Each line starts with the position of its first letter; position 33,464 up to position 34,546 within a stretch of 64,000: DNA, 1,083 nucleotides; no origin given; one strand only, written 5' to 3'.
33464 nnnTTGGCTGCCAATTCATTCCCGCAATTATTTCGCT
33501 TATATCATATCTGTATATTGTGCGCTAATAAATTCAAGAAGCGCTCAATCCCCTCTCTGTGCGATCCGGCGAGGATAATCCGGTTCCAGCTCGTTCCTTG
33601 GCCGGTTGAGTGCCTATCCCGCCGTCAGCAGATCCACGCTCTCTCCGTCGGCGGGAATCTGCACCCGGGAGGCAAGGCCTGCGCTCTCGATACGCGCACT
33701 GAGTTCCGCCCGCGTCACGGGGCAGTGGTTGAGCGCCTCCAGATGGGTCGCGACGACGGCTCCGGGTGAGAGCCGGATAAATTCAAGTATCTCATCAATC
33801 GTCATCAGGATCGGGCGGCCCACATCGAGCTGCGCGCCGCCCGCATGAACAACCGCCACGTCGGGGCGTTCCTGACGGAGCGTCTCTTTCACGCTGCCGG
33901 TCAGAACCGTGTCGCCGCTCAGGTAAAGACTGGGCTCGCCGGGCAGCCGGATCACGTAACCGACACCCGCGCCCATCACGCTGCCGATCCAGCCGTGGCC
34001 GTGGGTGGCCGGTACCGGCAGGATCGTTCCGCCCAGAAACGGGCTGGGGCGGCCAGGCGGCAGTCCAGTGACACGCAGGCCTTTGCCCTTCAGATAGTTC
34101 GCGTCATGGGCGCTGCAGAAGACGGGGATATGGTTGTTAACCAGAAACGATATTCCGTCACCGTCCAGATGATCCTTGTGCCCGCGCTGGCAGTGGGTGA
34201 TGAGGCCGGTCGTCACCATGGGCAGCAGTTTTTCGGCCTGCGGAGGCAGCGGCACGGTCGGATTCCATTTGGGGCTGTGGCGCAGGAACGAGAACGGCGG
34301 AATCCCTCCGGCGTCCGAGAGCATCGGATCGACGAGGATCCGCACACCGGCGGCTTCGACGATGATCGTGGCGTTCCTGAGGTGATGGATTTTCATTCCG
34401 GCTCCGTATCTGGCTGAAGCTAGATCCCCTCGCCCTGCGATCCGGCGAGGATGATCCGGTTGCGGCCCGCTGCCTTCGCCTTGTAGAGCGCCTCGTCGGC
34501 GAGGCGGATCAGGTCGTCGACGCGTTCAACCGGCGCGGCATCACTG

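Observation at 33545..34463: MBL-fold hydrolase gene bracketed by direct repeats of about 42 bp, one of them a duplicated GGDEF C-terminal fragment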

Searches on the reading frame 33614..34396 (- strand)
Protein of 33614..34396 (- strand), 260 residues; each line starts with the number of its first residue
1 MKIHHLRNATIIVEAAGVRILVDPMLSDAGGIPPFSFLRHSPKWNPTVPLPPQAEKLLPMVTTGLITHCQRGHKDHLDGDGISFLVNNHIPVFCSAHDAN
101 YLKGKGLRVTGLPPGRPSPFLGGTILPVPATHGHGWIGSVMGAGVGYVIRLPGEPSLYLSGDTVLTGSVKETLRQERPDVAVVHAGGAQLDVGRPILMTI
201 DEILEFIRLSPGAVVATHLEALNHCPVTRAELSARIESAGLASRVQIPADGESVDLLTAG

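Call 6: find_encoding_contigs(protein=window:33614-34396:-, flank=10000, max_places=10)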
Protein window:33614-34396:- (260 aa): 1 contig read that carries it; 1 place shown.
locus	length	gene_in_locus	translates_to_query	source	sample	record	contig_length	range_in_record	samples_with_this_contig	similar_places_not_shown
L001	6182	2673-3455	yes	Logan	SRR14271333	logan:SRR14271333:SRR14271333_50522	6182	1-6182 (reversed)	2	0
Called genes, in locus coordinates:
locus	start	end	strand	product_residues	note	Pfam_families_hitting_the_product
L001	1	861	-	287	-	?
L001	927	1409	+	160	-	PF01967:MoaC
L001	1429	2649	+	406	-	PF00990:GGDEF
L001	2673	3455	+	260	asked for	PF13483:Lactamase_B_3 (weak)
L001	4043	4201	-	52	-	-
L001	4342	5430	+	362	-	PF13576:Pentapeptide_3 (weak), PF00805:Pentapeptide, PF13599:Pentapeptide_4, PF00805:Pentapeptide (weak)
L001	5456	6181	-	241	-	?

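Call 8: find_homologous_proteins(query=window:33614-34396:-, max_evalue=1e-10)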
Query window:33614-34396:- (260 aa): 2868 proteins with E <= 1e-10 among 6256 candidates; the best 120 are listed.
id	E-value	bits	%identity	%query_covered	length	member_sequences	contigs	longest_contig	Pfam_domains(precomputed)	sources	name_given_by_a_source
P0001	1.2e-170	584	100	100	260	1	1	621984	PF13483.13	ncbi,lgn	-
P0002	5.7e-115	401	71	98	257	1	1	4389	-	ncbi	ncbi:MAG: MBL fold metallo-hydrolase [Bdellovibrionota bacterium]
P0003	2.5e-100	353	62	98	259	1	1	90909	PF12706.14,PF13483.13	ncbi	-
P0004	2.7e-92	327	58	98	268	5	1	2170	PF13483.13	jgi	jgi:L-ascorbate metabolism protein UlaG (beta-lactamase superfamily)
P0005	1.3e-91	325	57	98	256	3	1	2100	PF13483.13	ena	-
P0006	1.4e-91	324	56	98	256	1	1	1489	PF13483.13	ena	-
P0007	1.5e-91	324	59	98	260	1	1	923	PF12706.14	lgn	-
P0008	2.4e-91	324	56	98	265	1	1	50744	PF12706.14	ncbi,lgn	-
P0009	2.9e-91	323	58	97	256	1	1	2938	-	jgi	jgi:L-ascorbate metabolism protein UlaG (beta-lactamase superfamily)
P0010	1.5e-90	321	56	98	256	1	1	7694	-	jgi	jgi:L-ascorbate metabolism protein UlaG (beta-lactamase superfamily)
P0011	3.2e-90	320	56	98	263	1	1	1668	PF12706.14,PF13483.13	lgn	-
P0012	6.4e-90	319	56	98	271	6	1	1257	PF12706.14,PF13483.13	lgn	-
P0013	7.4e-90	319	56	99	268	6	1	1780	PF13483.13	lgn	-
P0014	1.1e-89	318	56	100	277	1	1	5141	PF12706.14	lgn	-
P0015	1.2e-89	318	56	98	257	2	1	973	PF13483.13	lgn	-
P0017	2.4e-89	317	58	98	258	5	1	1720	PF12706.14,PF13483.13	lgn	-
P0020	5.8e-89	316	57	98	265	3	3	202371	PF13483.13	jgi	jgi:L-ascorbate metabolism protein UlaG (beta-lactamase superfamily)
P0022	7.3e-89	316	56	98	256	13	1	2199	PF13483.13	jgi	-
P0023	1.2e-88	315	55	98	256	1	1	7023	PF12706.14,PF13483.13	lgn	-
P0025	2.7e-88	314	54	98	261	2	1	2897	PF12706.14,PF13483.13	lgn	-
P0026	3.0e-88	314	55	100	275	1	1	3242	PF13483.13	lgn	-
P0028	5.1e-88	313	56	98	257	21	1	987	PF12706.14,PF13483.13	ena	-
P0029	5.5e-88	313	55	98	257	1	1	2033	PF13483.13,PF00753.34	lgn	-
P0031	7.9e-88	312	54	98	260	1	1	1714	PF12706.14,PF13483.13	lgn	-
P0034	2.1e-87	311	57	98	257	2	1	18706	PF13483.13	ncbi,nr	ncbi:MAG: MBL fold metallo-hydrolase [Anaerolineae bacterium]|nr:MBL fold metallo-hydrolase [Anaerol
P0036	2.3e-87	311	56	98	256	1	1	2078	PF12706.14,PF13483.13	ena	-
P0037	2.3e-87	311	55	97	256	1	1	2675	PF12706.14,PF13483.13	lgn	-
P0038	2.9e-87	310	56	98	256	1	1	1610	PF13483.13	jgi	jgi:L-ascorbate metabolism protein UlaG (beta-lactamase superfamily)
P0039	2.9e-87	310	54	97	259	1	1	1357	PF13483.13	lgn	-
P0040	5.0e-87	310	55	97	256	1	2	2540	PF13483.13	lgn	-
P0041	5.2e-87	310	55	98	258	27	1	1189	PF12706.14,PF13483.13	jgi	-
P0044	7.1e-87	309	54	98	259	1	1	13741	PF12706.14,PF13483.13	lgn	-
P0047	1.2e-86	308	54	97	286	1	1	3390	PF13483.13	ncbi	-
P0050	2.8e-86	307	54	98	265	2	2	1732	PF13483.13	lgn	-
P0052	4.6e-86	306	54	98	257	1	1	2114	PF13483.13,PF00753.34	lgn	-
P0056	1.3e-85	305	54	98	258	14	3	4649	PF12706.14,PF13483.13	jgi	jgi:L-ascorbate metabolism protein UlaG (beta-lactamase superfamily)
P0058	2.0e-85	304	54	98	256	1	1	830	PF12706.14,PF13483.13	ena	-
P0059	2.1e-85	304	53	100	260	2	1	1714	PF13483.13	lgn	-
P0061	2.2e-85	304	55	98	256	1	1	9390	PF12706.14,PF13483.13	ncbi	-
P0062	2.6e-85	304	55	98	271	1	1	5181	PF12706.14,PF13483.13,PF00753.34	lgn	-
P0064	2.7e-85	304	51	98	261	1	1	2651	PF12706.14,PF13483.13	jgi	-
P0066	5.2e-85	303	53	98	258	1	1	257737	PF13483.13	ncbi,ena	-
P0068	1.8e-84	301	54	98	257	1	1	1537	PF12706.14,PF13483.13,PF00753.34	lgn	-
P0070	2.1e-84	301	52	97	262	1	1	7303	PF12706.14,PF13483.13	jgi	-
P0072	2.3e-84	301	55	100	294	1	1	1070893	PF12706.14,PF13483.13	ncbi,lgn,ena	-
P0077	6.7e-84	299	53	98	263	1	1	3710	PF12706.14,PF13483.13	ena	-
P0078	7.0e-84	299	53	98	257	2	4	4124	PF12706.14,PF13483.13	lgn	-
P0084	1.7e-83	298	55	98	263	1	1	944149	PF12706.14,PF13483.13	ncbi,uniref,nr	ncbi:MBL fold metallo-hydrolase [Ferrimonas balearica]|uniref:MBL fold metallo-hydrolase n=1 Tax=Fer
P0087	2.4e-83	297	52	98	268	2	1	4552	PF12706.14,PF13483.13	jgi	-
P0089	3.2e-83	297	54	98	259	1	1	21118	PF12706.14,PF13483.13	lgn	-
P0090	4.1e-83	297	56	98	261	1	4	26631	PF12706.14,PF13483.13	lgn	-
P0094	5.4e-83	296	50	98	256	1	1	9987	PF12706.14,PF13483.13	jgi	jgi:L-ascorbate metabolism protein UlaG (beta-lactamase superfamily)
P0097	1.0e-82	295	54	98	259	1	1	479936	PF12706.14,PF13483.13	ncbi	-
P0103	3.0e-82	294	52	98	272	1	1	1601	PF12706.14,PF13483.13,PF00753.34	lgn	-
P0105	3.8e-82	294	51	98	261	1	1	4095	PF12706.14,PF13483.13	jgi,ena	-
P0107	5.1e-82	293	54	98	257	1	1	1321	PF12706.14,PF13483.13,PF00753.34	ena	-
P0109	5.4e-82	293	52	98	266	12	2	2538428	PF12706.14,PF13483.13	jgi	jgi:L-ascorbate metabolism protein UlaG (beta-lactamase superfamily)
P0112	9.5e-82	292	53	98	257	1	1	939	PF12706.14,PF13483.13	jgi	jgi:L-ascorbate metabolism protein UlaG (beta-lactamase superfamily)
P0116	1.2e-81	292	53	98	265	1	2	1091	PF12706.14,PF13483.13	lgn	-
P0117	1.4e-81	292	52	99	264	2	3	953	PF12706.14,PF13483.13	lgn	-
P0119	2.0e-81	291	53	99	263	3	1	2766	PF13483.13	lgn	-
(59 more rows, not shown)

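Call 9: find_encoding_contigs(protein=P0002, flank=10000, max_places=5)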
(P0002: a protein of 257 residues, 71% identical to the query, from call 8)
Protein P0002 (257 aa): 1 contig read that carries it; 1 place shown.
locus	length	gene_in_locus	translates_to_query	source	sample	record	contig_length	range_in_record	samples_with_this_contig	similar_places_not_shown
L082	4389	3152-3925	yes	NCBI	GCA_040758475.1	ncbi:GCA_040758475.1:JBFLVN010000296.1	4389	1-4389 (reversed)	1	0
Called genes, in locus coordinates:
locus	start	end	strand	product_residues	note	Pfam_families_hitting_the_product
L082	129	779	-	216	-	-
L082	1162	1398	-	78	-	-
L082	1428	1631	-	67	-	PF10049:DUF2283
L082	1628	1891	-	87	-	PF14076:DUF4258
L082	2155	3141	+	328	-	PF05368:NmrA, PF13460:NAD_binding_10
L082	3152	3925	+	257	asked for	-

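Call 10: find_encoding_contigs(protein=P0003, flank=10000, max_places=5)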
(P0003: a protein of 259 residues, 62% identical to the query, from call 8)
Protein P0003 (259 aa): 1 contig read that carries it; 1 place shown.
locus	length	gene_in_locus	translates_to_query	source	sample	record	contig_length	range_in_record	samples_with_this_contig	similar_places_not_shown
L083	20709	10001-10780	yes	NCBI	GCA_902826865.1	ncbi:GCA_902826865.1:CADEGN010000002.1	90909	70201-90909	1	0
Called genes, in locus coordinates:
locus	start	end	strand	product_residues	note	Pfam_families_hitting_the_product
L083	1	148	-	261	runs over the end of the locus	PF02574:S-methyl_trans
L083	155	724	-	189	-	-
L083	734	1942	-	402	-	PF00108:Thiolase_N, PF02803:Thiolase_C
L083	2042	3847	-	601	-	PF03485:Arg_tRNA_synt_N, PF00750:tRNA-synt_1d, PF05746:DALR_1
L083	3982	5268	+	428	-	-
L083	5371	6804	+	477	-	PF13098:Thioredoxin_2 (faint), PF13462:Thioredoxin_4, PF01323:DSBA, PF13743:Thioredoxin_5 (faint), PF13462:Thioredoxin_4, PF01323:DSBA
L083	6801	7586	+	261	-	PF13098:Thioredoxin_2 (weak), PF13462:Thioredoxin_4, PF01323:DSBA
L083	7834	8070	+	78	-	-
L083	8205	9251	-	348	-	-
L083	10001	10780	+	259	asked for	PF13483:Lactamase_B_3, PF12706:Lactamase_B_2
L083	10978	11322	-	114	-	PF13744:HTH_37 (weak), PF13560:HTH_31 (weak)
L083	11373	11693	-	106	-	PF04365:BrnT_toxin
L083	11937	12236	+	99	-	PF27903:Lepto_8Cys (weak)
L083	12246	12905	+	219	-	PF13683:rve_3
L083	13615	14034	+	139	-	-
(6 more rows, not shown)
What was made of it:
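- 33614..34396 (-): SaxA-like MBL-fold metal-dependent hydrolase gene (260 aa), the only gene between the repeats. 2868 homologues found, the closest at 71% and 62% identity, both in unrelated contexts (calls 8-10).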

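Call 19: list_cluster_members(proteins=[P0001, P0121, P0003])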
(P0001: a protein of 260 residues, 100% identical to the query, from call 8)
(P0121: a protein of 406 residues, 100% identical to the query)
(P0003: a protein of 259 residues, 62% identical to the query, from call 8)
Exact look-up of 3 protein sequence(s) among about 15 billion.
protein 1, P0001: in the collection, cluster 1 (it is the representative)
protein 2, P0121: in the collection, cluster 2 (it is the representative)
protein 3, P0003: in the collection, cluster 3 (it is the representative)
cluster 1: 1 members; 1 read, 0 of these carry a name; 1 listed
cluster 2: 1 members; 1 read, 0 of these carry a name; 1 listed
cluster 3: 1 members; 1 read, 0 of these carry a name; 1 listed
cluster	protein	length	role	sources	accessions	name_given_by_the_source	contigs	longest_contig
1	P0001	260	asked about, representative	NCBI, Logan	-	-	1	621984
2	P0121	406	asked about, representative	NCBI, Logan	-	-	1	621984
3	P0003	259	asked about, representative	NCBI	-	-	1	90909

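Call 20: search_protein_families(library=pfam, proteins=[window:33614-34396:-], max_evalue=0.01)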
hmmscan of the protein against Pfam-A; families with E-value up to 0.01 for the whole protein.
window:33614-34396:- (260 aa): 1 family
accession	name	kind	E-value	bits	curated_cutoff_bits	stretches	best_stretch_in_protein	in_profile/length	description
PF13483.12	Lactamase_B_3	-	1.3e-06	29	24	1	3-218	2-160/160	Beta-lactamase superfamily domain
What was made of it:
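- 33614..34396 (-): Pfam PF13483 (call 20).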

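Call 31: search_protein_families(library=ncbifam, proteins=[window:33614-34396:-], max_evalue=0.01)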
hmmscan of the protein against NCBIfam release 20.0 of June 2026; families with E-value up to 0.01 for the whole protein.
window:33614-34396:- (260 aa): 1 family
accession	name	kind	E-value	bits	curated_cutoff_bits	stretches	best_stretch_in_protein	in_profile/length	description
NF001911.0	PRK00685.1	equivalog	1.6e-14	53.9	144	1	1-254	1-226/228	metal-dependent hydrolase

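Call 32: search_protein_families(library=padloc, proteins=[window:33614-34396:-], max_evalue=0.01)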
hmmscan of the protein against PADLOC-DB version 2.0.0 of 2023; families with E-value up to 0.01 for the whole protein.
window:33614-34396:- (260 aa): 0 families

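Call 33: search_protein_families(library=phrogs, proteins=[window:33614-34396:-], max_evalue=0.01)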
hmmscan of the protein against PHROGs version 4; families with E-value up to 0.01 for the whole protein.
window:33614-34396:- (260 aa): 1 family
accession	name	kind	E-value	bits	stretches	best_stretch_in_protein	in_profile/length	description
phrog_27315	-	unknown function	3.9e-28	99.3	1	1-255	1-257/258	-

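Call 58: search_solved_structures(query=window:33614-34396:-, max_evalue=0.001)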
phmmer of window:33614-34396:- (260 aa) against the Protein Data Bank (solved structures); distinct sequences matched with E-value up to 0.001: 6.
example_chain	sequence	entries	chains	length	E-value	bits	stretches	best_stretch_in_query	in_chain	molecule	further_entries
6brm_A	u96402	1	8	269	9.3e-29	103.7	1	1-254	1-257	Putative metal-dependent isothiocyanate hydrolase SaxA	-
3rpc_A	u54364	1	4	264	2.2e-21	79.5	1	4-255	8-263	possible metal-dependent hydrolase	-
3x2z_A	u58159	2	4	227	8.3e-10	41.6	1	46-192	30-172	UPF0173 metal-dependent hydrolase TM_1162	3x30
3x2y_A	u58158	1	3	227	8.9e-10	41.5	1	52-192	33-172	UPF0173 metal-dependent hydrolase TM_1162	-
3x2x_A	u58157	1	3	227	4.8e-09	39.1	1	56-192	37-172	UPF0173 metal-dependent hydrolase TM_1162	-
6hrg_A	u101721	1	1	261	2.2e-05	27.1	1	62-255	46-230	UPF0173 metal-dependent hydrolase Igni_1254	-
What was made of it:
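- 33614..34396 (-): Full-length match to PDB 6BRM, SaxA, E 9e-29 (call 58).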
